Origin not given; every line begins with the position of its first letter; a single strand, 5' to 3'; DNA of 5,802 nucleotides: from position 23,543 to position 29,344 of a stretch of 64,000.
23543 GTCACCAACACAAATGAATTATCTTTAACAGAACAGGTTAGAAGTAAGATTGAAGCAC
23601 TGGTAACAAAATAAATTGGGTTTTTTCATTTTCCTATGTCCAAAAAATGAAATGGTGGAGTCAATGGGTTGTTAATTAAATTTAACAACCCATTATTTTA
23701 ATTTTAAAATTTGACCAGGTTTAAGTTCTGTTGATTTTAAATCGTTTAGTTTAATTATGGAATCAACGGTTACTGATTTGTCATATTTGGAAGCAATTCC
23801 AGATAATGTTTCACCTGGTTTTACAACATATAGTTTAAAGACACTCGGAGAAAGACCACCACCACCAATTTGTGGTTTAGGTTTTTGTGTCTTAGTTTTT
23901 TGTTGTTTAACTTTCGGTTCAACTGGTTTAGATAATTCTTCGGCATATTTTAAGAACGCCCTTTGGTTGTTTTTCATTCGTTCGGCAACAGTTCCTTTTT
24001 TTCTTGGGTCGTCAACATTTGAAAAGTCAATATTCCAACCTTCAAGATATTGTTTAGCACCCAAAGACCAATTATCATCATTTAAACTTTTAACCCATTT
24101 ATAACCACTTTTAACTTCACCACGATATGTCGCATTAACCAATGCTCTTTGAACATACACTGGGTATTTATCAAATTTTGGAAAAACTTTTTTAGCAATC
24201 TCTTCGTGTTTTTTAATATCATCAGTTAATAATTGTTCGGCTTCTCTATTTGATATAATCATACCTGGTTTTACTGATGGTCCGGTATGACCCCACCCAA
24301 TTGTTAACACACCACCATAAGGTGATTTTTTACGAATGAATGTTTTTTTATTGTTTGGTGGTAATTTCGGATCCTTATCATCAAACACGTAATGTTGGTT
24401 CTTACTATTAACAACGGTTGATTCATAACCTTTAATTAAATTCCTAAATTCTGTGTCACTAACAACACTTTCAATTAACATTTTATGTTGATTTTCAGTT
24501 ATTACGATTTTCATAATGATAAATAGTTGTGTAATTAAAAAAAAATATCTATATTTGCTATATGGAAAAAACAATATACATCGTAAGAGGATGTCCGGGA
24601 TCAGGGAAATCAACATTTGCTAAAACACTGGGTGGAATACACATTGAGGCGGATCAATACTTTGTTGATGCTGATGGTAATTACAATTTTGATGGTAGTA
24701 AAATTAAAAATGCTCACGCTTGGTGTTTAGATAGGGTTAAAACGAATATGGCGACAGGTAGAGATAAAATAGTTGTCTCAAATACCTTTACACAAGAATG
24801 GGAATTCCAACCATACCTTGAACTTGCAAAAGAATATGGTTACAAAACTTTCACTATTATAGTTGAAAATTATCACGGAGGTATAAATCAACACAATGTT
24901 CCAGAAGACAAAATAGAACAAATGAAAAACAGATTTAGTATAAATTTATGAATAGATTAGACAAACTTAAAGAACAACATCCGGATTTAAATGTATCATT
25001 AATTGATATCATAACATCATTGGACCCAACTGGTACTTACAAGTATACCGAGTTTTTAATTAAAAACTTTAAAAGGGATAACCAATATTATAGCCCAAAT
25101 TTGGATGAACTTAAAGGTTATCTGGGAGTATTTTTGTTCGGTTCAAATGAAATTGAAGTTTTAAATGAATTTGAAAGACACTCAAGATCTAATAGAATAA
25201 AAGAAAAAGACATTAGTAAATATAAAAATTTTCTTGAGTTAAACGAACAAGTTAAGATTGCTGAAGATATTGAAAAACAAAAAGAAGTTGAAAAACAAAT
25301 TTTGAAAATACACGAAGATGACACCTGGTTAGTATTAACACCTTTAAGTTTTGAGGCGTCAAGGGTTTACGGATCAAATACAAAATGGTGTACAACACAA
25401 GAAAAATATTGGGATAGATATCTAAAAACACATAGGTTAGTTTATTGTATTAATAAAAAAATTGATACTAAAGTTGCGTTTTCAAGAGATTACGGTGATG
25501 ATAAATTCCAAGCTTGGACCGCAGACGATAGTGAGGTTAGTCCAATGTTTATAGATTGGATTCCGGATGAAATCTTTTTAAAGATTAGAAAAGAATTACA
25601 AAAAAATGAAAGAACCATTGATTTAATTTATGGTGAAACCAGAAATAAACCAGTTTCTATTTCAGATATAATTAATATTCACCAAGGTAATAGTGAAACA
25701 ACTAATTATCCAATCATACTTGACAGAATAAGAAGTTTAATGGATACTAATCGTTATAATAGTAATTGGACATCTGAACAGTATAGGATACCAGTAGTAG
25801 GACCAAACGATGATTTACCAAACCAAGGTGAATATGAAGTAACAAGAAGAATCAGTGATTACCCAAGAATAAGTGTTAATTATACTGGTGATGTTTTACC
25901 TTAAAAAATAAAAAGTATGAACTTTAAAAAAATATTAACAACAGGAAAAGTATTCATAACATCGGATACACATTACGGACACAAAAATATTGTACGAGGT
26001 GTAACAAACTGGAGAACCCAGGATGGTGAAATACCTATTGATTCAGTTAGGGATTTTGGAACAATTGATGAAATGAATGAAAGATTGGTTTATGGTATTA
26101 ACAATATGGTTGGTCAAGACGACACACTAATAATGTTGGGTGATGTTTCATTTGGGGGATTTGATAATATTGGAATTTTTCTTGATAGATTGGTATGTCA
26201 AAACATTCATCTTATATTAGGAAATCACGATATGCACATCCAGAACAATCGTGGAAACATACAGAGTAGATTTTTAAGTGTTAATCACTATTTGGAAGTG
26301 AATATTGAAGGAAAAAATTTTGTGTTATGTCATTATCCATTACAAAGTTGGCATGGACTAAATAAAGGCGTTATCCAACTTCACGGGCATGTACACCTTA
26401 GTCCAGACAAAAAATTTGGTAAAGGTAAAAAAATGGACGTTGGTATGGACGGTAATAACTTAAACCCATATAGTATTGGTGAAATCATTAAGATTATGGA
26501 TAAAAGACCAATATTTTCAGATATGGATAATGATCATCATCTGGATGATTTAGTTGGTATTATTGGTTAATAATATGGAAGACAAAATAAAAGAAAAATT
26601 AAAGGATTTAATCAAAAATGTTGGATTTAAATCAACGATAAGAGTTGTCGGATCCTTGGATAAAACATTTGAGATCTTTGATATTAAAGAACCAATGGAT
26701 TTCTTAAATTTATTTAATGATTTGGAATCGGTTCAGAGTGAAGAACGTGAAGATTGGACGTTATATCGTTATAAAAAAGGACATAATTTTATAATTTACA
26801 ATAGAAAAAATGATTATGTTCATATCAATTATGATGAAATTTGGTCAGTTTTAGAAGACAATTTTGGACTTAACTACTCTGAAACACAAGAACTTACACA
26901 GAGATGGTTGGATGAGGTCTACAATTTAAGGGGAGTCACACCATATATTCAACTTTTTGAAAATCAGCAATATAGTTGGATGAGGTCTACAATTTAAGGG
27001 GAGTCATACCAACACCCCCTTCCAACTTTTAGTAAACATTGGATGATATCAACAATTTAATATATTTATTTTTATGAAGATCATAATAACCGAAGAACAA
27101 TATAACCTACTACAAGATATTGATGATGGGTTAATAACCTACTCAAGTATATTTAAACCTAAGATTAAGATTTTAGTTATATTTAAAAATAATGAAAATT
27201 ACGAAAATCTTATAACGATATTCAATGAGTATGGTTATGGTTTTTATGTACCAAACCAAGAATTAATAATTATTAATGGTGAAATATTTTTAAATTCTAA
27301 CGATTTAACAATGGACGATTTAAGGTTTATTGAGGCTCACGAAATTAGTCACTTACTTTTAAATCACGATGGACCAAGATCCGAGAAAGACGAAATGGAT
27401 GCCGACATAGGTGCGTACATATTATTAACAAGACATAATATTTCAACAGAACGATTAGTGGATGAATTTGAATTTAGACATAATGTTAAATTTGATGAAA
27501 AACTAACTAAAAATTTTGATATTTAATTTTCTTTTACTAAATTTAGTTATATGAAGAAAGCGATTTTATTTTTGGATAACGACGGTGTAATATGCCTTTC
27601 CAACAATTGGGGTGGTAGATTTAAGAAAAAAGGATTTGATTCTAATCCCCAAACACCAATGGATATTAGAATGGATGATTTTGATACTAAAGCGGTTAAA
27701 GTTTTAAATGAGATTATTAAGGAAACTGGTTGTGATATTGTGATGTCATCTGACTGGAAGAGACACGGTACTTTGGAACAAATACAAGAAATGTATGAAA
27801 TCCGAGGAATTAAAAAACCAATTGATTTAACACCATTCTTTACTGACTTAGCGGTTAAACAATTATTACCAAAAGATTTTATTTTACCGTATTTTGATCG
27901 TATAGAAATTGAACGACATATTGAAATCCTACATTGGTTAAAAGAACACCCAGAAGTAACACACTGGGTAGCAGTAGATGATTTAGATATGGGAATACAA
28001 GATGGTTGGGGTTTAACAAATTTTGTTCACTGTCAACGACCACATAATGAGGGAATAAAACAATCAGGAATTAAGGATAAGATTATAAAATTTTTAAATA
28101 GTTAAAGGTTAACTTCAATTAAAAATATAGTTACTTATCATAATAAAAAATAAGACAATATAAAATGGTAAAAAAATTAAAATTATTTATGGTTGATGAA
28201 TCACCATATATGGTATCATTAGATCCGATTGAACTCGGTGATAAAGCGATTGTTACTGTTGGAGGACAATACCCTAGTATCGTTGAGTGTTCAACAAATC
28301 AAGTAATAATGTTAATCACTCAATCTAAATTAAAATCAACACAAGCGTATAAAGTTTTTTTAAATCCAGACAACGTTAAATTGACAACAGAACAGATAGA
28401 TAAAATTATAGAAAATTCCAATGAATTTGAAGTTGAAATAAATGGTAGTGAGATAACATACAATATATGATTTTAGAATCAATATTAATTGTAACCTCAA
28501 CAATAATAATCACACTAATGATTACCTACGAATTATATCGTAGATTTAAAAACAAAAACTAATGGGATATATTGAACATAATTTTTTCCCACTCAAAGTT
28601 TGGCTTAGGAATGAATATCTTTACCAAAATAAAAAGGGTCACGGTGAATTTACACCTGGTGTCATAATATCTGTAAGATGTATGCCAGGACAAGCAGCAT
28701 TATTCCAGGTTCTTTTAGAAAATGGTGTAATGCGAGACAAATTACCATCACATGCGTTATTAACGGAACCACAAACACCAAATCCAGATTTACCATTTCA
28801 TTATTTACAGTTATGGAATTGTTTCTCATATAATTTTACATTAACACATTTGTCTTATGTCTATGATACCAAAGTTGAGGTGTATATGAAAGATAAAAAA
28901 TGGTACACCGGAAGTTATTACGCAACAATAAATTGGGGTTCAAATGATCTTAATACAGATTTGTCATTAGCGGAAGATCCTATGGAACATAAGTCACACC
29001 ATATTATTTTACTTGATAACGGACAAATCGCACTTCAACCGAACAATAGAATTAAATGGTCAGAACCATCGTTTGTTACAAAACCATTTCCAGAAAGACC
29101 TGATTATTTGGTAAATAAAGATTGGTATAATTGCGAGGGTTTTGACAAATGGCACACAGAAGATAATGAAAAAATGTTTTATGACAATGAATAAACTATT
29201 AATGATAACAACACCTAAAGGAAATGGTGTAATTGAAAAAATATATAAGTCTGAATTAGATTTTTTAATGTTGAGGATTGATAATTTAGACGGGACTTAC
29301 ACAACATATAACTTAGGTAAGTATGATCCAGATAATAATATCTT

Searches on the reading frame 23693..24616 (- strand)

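Call 13: search_protein_families(library=pfam, proteins=[window:23693-24616:-], max_evalue=0.001)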
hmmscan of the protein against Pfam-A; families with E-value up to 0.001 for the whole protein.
window:23693-24616:- (307 aa): 2 families
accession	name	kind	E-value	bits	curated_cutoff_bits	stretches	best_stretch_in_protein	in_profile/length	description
PF01476.26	LysM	-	1.1e-13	51.3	20.9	1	263-306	1-42/43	LysM domain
PF00959.24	Phage_lysozyme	-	1.5e-10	41.9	22.3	1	101-196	15-109/125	Phage lysozyme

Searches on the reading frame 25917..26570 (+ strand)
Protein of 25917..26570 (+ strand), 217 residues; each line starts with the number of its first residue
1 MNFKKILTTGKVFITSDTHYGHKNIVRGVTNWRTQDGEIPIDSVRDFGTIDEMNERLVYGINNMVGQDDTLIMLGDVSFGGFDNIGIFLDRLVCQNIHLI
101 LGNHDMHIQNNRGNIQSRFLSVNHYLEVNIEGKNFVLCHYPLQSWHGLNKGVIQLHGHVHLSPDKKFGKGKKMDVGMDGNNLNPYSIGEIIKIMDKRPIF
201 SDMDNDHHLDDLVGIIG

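Call 75: search_protein_families(library=pfam, proteins=[window:25917-26570:+], max_evalue=0.1)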
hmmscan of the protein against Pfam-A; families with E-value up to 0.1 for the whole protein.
window:25917-26570:+ (217 aa): 1 family
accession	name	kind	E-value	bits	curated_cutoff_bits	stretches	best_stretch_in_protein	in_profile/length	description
PF00149.33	Metallophos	-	5.3e-06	27.4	21.5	1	11-169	2-128/191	Calcineurin-like phosphoesterase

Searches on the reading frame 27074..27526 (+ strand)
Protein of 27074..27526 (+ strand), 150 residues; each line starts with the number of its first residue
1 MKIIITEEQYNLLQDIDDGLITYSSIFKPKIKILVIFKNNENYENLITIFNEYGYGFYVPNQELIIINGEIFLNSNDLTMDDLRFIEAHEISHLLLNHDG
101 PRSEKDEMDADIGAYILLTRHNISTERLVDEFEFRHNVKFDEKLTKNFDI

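Call 75: search_protein_families(library=pfam, proteins=[window:27074-27526:+], max_evalue=0.1)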
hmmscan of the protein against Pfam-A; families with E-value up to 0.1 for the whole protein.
window:27074-27526:+ (150 aa): 2 families
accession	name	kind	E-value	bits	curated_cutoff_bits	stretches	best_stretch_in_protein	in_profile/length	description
PF06114.19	Peptidase_M78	-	0.00015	22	22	1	52-110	16-68/123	IrrE N-terminal-like domain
PF01435.24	Peptidase_M48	-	0.0023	18.2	20.3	1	50-100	36-82/186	Peptidase family M48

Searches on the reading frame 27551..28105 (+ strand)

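Call 75: search_protein_families(library=pfam, proteins=[window:27551-28105:+], max_evalue=0.1)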
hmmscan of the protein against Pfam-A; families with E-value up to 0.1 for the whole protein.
window:27551-28105:+ (184 aa): 1 family
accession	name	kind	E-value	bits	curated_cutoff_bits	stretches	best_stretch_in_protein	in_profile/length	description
PF18143.6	HAD_SAK_2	-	1.4e-23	84.3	27.5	1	5-162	1-129/139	HAD domain in Swiss Army Knife RNA repair proteins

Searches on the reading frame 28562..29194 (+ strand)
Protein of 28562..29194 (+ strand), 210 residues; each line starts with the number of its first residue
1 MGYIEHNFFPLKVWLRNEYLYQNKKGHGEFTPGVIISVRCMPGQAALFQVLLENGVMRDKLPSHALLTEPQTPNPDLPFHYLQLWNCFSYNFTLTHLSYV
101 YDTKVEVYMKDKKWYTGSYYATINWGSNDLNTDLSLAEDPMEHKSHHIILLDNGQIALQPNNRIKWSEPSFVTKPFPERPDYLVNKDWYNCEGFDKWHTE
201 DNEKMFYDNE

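Call 75: search_protein_families(library=pfam, proteins=[window:28562-29194:+], max_evalue=0.1)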
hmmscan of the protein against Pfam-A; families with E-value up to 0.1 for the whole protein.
window:28562-29194:+ (210 aa): 1 family
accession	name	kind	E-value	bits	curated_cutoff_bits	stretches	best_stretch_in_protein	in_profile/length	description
PF11606.14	AlcCBM31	-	0.088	13.4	25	0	97-123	12-38/93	Family 31 carbohydrate binding protein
